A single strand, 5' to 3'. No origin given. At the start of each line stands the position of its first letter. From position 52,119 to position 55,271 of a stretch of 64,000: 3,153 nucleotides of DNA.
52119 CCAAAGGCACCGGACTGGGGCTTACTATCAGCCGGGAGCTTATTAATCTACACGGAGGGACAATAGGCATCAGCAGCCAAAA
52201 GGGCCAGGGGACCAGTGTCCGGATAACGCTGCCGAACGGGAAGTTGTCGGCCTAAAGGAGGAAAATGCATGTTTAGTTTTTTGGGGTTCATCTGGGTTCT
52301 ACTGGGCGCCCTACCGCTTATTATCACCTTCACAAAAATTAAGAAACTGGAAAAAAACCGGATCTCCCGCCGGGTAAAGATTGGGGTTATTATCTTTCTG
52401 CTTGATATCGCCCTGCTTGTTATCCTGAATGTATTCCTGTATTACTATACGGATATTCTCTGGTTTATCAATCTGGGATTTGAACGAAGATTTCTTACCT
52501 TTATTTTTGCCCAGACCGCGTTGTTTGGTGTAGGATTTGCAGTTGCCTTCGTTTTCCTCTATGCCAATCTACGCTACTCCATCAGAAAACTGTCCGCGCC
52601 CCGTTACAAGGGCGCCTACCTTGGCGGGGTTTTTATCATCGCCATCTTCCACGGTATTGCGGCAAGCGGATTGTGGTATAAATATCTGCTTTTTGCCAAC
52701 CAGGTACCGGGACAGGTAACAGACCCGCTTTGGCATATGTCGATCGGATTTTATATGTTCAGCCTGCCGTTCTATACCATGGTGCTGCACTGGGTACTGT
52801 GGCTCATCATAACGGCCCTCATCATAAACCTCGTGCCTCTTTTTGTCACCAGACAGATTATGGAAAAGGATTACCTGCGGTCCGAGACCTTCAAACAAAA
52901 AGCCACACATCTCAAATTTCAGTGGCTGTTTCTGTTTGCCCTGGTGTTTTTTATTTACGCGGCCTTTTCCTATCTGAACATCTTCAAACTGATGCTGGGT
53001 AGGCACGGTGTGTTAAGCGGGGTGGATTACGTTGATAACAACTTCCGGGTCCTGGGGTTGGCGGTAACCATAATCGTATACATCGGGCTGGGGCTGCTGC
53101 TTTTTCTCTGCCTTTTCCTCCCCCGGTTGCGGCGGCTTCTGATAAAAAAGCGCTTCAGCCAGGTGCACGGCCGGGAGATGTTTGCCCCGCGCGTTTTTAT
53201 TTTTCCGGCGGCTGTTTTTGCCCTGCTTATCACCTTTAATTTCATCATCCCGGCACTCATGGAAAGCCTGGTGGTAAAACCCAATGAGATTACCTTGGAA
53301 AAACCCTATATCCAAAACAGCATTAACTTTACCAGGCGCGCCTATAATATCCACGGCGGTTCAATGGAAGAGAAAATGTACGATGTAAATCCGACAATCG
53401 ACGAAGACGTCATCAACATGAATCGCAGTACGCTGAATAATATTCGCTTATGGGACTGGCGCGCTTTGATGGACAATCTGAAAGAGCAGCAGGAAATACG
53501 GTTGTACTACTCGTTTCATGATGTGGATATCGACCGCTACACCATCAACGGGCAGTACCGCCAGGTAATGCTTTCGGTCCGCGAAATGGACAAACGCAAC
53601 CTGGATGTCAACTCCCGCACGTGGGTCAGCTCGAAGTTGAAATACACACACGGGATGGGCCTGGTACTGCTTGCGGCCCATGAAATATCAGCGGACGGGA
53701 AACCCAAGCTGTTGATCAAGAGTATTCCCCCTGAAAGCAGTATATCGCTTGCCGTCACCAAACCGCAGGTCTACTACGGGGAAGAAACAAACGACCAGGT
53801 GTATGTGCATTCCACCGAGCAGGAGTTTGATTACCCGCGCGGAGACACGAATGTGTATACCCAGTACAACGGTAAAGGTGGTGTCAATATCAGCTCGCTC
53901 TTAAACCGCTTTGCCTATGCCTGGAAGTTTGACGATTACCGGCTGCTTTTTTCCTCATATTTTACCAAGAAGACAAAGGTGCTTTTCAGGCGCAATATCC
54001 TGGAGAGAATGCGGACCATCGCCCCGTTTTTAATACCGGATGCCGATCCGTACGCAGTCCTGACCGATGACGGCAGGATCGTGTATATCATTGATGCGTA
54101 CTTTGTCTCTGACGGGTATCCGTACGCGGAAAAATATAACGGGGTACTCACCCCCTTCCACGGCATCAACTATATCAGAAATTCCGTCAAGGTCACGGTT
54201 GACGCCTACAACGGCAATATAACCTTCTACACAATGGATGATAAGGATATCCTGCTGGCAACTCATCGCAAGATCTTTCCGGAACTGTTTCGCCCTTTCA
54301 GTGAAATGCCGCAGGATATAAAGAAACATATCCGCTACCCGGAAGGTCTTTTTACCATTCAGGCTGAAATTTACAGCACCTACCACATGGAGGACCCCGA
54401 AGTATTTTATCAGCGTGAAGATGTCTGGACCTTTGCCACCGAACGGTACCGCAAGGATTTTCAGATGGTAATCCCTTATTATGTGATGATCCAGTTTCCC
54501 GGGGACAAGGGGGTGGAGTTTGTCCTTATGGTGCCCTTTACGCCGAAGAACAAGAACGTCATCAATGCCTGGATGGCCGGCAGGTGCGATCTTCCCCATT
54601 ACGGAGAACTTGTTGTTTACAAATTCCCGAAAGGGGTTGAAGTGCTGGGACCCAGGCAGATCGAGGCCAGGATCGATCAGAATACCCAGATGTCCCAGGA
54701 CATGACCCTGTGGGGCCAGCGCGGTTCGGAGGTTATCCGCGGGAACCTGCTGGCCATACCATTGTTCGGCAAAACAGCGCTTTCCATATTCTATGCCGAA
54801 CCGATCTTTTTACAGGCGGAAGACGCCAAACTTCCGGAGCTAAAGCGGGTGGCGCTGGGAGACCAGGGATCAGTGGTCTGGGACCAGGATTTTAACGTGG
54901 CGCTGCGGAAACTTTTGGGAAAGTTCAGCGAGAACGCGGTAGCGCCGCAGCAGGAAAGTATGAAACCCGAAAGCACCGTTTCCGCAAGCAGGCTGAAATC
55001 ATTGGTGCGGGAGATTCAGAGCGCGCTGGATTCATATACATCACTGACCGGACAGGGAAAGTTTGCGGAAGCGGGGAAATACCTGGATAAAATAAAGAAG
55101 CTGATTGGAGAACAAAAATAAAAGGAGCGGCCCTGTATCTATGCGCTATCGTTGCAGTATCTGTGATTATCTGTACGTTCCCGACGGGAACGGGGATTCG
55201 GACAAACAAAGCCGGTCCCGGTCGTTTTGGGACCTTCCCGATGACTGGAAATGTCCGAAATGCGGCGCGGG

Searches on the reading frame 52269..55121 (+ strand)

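Call 39: search_protein_families(library=pfam, proteins=[window:52269-55121:+], max_evalue=0.0001)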
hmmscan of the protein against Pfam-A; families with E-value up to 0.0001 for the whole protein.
window:52269-55121:+ (950 aa): 1 family
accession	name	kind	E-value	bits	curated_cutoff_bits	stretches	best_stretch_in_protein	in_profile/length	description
PF03699.18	UPF0182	-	2.3e-243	810.2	27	1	41-815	3-770/770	Uncharacterised protein family (UPF0182)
